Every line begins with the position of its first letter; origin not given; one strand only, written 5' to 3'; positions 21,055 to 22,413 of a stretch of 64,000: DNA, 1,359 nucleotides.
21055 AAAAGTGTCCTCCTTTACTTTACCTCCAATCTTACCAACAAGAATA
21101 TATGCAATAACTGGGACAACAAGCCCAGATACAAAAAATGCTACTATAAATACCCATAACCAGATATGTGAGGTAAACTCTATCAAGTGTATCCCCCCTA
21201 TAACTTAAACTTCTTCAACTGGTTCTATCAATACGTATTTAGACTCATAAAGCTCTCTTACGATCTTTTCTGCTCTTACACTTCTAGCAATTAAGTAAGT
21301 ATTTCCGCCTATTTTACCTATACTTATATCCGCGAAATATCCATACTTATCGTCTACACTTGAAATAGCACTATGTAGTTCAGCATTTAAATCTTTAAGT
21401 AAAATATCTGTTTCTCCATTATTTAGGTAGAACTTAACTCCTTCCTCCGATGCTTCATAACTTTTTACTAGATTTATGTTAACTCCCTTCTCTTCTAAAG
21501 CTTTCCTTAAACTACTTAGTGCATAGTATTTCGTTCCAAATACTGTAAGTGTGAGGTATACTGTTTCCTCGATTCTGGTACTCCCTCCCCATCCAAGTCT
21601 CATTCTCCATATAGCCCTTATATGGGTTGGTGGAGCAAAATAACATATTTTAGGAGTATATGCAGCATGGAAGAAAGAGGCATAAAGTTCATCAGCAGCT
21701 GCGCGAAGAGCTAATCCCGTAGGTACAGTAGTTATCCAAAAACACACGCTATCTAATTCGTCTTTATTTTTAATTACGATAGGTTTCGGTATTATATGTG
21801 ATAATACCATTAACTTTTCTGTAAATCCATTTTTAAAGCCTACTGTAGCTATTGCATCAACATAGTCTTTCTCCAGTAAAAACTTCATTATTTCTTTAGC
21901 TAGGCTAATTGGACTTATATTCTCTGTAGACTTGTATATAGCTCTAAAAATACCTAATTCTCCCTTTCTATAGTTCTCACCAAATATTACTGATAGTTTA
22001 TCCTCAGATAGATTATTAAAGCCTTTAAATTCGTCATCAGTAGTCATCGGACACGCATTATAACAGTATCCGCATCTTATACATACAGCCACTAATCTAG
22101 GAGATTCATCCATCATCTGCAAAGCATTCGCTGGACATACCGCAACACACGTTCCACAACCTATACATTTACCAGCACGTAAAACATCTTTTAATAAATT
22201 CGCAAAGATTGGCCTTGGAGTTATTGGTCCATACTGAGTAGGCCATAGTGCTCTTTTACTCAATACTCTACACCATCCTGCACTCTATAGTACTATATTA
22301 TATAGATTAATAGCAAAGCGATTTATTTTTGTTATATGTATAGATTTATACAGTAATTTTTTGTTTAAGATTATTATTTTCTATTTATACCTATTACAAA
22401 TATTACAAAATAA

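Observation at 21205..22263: FpoF/FrhB-like ferredoxin-domain protein encoded as first gene of an 11-subunit nuo operon lacking NuoEFG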

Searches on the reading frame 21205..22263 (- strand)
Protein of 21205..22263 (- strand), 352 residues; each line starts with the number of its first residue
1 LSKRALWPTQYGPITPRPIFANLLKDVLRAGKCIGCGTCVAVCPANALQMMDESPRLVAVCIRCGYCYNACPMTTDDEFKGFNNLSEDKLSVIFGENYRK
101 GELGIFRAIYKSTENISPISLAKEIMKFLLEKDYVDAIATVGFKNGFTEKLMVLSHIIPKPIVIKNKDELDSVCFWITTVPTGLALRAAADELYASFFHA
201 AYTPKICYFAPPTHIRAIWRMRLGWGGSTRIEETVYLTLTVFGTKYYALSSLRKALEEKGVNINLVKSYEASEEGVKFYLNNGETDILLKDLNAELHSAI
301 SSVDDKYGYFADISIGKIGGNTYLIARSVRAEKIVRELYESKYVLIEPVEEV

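Call 3: search_protein_families(library=pfam, proteins=[window:21205-22263:-], max_evalue=0.01)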
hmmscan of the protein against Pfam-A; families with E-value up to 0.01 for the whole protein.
window:21205-22263:- (352 aa): 16 families
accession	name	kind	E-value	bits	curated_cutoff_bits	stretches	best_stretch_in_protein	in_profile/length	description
PF04432.18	FrhB_FdhB_C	-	1.1e-11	45.2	23.3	1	205-351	3-149/150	Coenzyme F420 hydrogenase/dehydrogenase, beta subunit C terminus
PF00037.32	Fer4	-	2.4e-10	40.2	21.1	1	31-48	6-23/24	4Fe-4S binding domain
PF12838.12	Fer4_7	-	3.4e-10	40.7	27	2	32-53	1-22/52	4Fe-4S dicluster domain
PF13237.11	Fer4_10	-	6.5e-10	39.2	25.5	2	27-72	3-53/53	4Fe-4S dicluster domain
PF12797.12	Fer4_2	-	1.5e-08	34.5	24.5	2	30-45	7-22/22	4Fe-4S binding domain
PF13183.11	Fer4_8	-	1.7e-08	35.3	27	1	60-78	4-22/68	4Fe-4S dicluster domain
PF13187.11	Fer4_9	-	5.1e-08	33.3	27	1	32-74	1-50/52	4Fe-4S dicluster domain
PF12837.12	Fer4_6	-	1e-07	32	25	1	31-48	7-24/24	4Fe-4S binding domain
PF13484.11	Fer4_16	-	3.2e-06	28.3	30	1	32-49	1-18/66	4Fe-4S double cluster binding domain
PF14697.11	Fer4_21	-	4.9e-06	27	35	1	30-50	38-59/59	4Fe-4S dicluster domain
PF12800.12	Fer4_4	-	1.3e-05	25.5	24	1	31-45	2-16/17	4Fe-4S binding domain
PF12798.12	Fer4_3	-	0.00012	23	27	0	33-47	1-15/15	4Fe-4S binding domain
PF13534.11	Fer4_17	-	0.00041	21.3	22.2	0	29-46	42-59/61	4Fe-4S dicluster domain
PF25160.1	LdpA_Fe-S-bd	-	0.00065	19.9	27.6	1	30-51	25-46/49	LdpA Fe-S cluster-binding domain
PF13746.11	Fer4_18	-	0.0021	18.7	27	1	29-73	57-97/114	4Fe-4S dicluster domain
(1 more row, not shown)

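Call 4: search_protein_families(library=ncbifam, proteins=[window:21205-22263:-], max_evalue=0.01)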
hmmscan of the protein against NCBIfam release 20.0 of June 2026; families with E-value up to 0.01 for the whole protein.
window:21205-22263:- (352 aa): 62 families (the best 25 are shown)
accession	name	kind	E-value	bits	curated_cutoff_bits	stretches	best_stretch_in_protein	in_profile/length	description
NF038196.1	ferrodoxin_EFR1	subfamily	7e-13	49.2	75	1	30-73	183-226/242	EFR1 family ferrodoxin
TIGR03294.1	FrhG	equivalog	1.5e-11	44.5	245.5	1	22-75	165-219/228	coenzyme F420 hydrogenase subunit gamma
NF010366.0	PRK13795.1-1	equivalog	1.4e-10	40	745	1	19-74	596-651/667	hypothetical protein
NF006221.0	PRK08348.1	subfamily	1.2e-09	38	124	1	30-89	43-105/136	NADH-plastoquinone oxidoreductase subunit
NF010368.0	PRK13795.1-3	equivalog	7.5e-09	34.4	588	1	25-73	581-629/635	hypothetical protein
NF006807.0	PRK09325.1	subfamily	1.6e-08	34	269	1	125-352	33-249/283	coenzyme F420-reducing hydrogenase subunit beta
TIGR01971.1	NuoI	subfamily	3.8e-08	33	113.05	1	8-90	19-112/121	NADH-quinone oxidoreductase, chain I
NF040864.1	HgcB_ferredoxin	equivalog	6.4e-08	32.3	99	1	28-74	11-59/93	mercury methylation ferredoxin HgcB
NF004537.0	PRK05888.1-3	equivalog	1.1e-07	31.6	163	1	31-53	113-135/204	NADH-quinone oxidoreductase subunit NuoI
NF004541.0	PRK05888.2-2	equivalog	1.5e-07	31.4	217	1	30-80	60-115/168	NADH-quinone oxidoreductase subunit NuoI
NF010369.0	PRK13795.1-4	equivalog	2.8e-07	29.2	1086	1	27-74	572-622/633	hypothetical protein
NF043069.1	T4HPD_activ_SAM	equivalog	7.5e-07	28.8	425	1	30-76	50-97/299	trans-4-hydroxy-L-proline dehydratase activase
TIGR04395.1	cutC_activ_rSAM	equivalog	8.9e-07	28.5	360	1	29-93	52-119/309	choline TMA-lyase-activating enzyme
NF043039.1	HgcAB_like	equivalog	9.8e-07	28.7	285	1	28-73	297-346/350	HgcAB-like fusion protein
NF058577.1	FdxA_fam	equivalog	2.8e-06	27.4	65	1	32-73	8-50/52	4Fe-4S ferredoxin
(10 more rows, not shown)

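Call 5: find_homologous_proteins(query=window:21205-22263:-, max_evalue=0.001)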
Query window:21205-22263:- (352 aa): 15 proteins with E <= 0.001 among 4267 candidates.
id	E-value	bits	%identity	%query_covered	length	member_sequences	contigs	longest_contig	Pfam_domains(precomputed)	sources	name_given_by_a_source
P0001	4.5e-237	804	100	100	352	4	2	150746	PF14697.12,PF12797.13,PF04432.19,PF12837.13,PF00037.33,PF13484.12,PF12838.13,PF13237.12,PF13183.12,PF12800.13,PF13187.12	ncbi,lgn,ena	-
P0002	9.2e-134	464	56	99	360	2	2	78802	PF14697.12,PF12797.13,PF04432.19,PF12837.13,PF00037.33,PF13484.12,PF12838.13,PF13237.12,PF13183.12,PF12800.13,PF13187.12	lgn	-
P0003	5.8e-96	339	45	100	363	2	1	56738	PF14697.12,PF12797.13,PF04432.19,PF12837.13,PF00037.33,PF12838.13,PF13237.12,PF13183.12,PF13187.12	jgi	-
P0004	9.6e-96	339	46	99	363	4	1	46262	PF14697.12,PF12797.13,PF04432.19,PF12837.13,PF00037.33,PF12838.13,PF13237.12,PF13183.12,PF12800.13,PF13187.12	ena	-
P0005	1.8e-94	335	46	100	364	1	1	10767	PF12797.13,PF04432.19,PF12837.13,PF00037.33,PF12838.13,PF13534.12,PF13237.12,PF13183.12,PF13187.12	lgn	-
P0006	6.0e-89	316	43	100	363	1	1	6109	PF14697.12,PF12797.13,PF04432.19,PF12837.13,PF00037.33,PF13484.12,PF12838.13,PF13237.12,PF13183.12,PF13187.12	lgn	-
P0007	1.2e-86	309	44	93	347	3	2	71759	PF14697.12,PF12797.13,PF04432.19,PF12837.13,PF00037.33,PF12838.13,PF25160.2,PF13237.12,PF13183.12,PF13187.12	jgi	jgi:coenzyme F420-reducing hydrogenase beta subunit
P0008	1.1e-85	306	42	93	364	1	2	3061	PF14697.12,PF12797.13,PF04432.19,PF12837.13,PF00037.33,PF12838.13,PF13237.12,PF13183.12,PF12800.13,PF13187.12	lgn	-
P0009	8.3e-10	56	24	90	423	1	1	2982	PF14697.12,PF12797.13,PF04432.19,PF04422.19,PF12837.13,PF00037.33,PF13484.12,PF12838.13,PF13534.12,PF13237.12,PF13187.12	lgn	-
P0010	4.8e-9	54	23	89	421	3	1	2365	PF14697.12,PF12797.13,PF04432.19,PF04422.19,PF00037.33,PF13484.12,PF12838.13,PF13237.12,PF13187.12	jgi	jgi:coenzyme F420 hydrogenase subunit beta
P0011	7.5e-9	53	26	93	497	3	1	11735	PF14697.12,PF12797.13,PF04432.19,PF04422.19,PF12837.13,PF00037.33,PF13484.12,PF12838.13,PF13237.12,PF13183.12,PF13187.12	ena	-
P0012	9.7e-6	43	46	20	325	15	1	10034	PF14697.12,PF04055.28,PF12797.13,PF13353.12,PF12837.13,PF00037.33,PF13484.12,PF12838.13,PF13237.12,PF12800.13,PF13187.12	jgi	jgi:pyruvate formate lyase activating enzyme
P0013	2.1e-5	42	37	26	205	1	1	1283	PF14697.12,PF12837.13,PF13484.12,PF12838.13,PF13459.12,PF12800.13,PF04055.28,PF12797.13,PF13353.12,PF00037.33,PF13237.12,PF13187.12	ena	-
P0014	9.2e-5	40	25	58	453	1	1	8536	PF04432.19,PF04422.19,PF00037.33,PF12838.13,PF13237.12,PF12800.13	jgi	-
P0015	1.9e-4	38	43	20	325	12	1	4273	PF14697.12,PF12837.13,PF13484.12,PF12838.13,PF13459.12,PF12800.13,PF04055.28,PF12797.13,PF13353.12,PF00037.33,PF13237.12,PF13187.12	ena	-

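Call 6: search_solved_structures(query=window:21205-22263:-, max_evalue=1, show_alignments=3)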
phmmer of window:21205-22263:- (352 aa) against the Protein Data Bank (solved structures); distinct sequences matched with E-value up to 1: 197 (the best 60 are shown).
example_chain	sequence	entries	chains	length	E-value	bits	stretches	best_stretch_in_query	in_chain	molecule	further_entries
7np8_A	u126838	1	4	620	4.1e-18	68.6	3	24-78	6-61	Coenzyme F420-dependent sulfite reductase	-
9sw6_G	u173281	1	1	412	7.1e-16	61.2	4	27-76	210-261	Polyferredoxin protein MvhB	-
7npa_A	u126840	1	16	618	1e-15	60.7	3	24-79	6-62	Coenzyme F420-dependent sulfite reductase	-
9tn7_A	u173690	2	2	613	1.4e-12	50.4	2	26-349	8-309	Coenzyme F420 hydrogenase/dehydrogenase beta subunit domain protein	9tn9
6qii_G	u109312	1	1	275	1.4e-11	47.1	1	19-87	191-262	Coenzyme F420 hydrogenase subunit gamma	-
6qgr_G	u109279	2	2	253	2.2e-11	46.4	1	19-87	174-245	Coenzyme F420 hydrogenase subunit gamma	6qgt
8rja_E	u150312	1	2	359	8.7e-09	37.9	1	22-340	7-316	Coenzyme F420 hydrogenase/dehydrogenase, beta subunit C terminus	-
9sfi_O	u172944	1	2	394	3.3e-08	36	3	32-76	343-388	Ferredoxin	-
9r51_C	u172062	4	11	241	5.3e-08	35.3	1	21-73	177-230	F420-reducing [NiFe]-hydrogenase from Methanothermococcus thermolithotrophicus subunit gam | F420-reducing [NiFe]-hydrogenase from Methanothermococcus thermolit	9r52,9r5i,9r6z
3zfs_B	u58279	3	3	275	9.6e-08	34.5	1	23-74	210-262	F420-REDUCING HYDROGENASE, SUBUNIT GAMMA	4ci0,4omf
8qby_I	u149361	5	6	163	1.9e-06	30.2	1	7-92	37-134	NADH-quinone oxidoreductase subunit I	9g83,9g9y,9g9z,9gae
7ar7_I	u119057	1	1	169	2.7e-06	29.7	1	7-88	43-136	NADH dehydrogenase [ubiquinone] iron-sulfur protein 8-A, mitochondrial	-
8e9g_I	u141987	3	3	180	2.8e-06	29.7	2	32-53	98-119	NADH-quinone oxidoreductase subunit I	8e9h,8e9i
9iho_I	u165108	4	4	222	2.9e-06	29.6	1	6-87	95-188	NUIM (TYKY) subunit of mitochondrial NADH:ubiquinone oxidoreductase (Complex I)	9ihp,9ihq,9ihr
7aqr_I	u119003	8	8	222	3.5e-06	29.3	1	7-88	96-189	NADH dehydrogenase [ubiquinone] iron-sulfur protein 8-A, mitochondrial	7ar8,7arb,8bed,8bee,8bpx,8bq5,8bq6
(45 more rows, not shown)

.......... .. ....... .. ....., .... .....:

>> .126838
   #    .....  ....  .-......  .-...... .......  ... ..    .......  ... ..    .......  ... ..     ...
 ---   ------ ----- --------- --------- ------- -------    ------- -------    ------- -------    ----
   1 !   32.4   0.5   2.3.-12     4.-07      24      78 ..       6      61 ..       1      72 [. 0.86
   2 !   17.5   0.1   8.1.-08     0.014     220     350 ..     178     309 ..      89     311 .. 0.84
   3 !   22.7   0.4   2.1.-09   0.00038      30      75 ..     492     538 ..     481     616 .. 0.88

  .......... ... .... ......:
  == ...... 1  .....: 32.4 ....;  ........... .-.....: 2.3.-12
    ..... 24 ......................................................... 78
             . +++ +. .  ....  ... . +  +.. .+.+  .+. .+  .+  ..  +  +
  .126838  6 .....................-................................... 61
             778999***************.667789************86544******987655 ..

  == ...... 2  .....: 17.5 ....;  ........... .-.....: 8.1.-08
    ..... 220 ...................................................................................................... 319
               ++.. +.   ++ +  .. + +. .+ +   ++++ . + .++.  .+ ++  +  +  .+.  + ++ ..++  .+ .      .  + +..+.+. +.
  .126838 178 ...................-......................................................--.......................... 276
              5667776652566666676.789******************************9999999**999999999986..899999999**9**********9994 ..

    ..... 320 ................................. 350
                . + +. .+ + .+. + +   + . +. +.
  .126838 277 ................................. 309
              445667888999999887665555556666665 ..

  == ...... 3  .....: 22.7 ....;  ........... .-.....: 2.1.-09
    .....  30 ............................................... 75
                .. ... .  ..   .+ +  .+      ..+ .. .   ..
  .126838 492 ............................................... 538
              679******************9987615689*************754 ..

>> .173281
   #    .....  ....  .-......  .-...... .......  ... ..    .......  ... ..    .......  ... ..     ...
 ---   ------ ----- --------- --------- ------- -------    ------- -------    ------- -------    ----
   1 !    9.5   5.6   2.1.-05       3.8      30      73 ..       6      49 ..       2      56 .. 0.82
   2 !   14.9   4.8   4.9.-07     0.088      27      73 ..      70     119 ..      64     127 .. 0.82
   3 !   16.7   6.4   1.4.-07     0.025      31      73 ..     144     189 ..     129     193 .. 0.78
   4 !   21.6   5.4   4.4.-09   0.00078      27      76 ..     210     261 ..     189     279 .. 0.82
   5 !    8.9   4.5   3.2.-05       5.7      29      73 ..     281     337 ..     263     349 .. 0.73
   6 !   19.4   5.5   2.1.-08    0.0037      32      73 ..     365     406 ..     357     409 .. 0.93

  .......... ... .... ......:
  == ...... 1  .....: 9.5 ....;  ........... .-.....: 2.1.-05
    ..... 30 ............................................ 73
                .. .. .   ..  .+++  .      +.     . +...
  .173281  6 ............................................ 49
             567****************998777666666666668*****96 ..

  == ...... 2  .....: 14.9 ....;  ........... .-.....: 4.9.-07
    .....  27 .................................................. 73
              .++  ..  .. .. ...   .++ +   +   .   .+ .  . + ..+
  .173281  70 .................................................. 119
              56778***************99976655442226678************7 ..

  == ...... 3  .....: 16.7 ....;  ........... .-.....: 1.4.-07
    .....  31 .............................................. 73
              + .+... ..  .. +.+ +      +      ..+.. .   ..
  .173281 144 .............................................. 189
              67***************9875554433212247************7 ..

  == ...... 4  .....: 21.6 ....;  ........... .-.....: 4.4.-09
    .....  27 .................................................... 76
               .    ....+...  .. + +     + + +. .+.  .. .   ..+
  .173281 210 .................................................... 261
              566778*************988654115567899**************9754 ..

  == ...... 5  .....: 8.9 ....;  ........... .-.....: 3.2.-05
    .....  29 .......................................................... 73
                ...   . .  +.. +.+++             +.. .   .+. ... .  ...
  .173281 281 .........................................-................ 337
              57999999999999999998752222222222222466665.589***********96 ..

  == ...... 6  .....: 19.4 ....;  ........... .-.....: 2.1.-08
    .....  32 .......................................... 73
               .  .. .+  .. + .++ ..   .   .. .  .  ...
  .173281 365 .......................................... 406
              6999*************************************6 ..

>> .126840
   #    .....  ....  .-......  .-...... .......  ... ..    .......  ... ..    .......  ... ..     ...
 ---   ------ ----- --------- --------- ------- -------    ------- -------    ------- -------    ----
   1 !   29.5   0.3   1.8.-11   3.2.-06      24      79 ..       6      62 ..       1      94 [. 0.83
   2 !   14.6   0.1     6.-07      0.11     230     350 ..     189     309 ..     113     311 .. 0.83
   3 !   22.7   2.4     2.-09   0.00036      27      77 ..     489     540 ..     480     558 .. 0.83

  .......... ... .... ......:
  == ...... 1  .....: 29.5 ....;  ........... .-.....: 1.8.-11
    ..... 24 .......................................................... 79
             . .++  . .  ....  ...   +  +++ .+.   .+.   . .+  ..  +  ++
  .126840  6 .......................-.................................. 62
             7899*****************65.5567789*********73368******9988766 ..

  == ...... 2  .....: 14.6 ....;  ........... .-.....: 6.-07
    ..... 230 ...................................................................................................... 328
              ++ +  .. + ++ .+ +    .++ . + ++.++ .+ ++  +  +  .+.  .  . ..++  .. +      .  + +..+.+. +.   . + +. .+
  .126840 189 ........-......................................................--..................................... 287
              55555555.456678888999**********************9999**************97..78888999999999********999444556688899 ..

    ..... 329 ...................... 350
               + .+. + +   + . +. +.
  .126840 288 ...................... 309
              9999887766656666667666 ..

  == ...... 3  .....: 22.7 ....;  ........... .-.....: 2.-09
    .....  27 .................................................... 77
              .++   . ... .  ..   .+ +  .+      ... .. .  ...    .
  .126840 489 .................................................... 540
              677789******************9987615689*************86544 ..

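Call 9: find_encoding_contigs(protein=P0001, flank=3000, max_places=3)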
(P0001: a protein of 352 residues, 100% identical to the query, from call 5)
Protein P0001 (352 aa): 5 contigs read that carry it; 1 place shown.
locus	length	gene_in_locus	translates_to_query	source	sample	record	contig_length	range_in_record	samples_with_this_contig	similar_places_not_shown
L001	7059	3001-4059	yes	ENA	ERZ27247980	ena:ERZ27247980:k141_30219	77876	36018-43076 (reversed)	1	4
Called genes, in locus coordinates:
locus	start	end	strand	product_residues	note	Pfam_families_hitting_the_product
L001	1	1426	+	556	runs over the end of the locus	PF00118:Cpn60_TCP1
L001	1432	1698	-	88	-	PF02416:TatA_B_E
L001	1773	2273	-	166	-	PF12689:Acid_PPase, PF13419:HAD_2 (weak), PF00702:Hydrolase (weak)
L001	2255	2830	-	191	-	PF04252:SFM1-like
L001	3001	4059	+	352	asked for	PF14697:Fer4_21 (faint), PF00037:Fer4 (weak), PF12797:Fer4_2 (faint), PF12800:Fer4_4 (faint), PF12838:Fer4_7 (weak), PF13187:Fer4_9 (weak), PF13237:Fer4_10, PF04432:FrhB_FdhB_C, +3 more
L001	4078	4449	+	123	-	PF00507:Oxidored_q4 (weak)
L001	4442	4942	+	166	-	PF01058:Oxidored_q6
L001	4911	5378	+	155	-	PF00329:Complex1_30kDa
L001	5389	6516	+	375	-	PF00374:NiFeSe_Hases (weak), PF00346:Complex1_49kDa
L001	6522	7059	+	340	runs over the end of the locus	PF00146:NADHdh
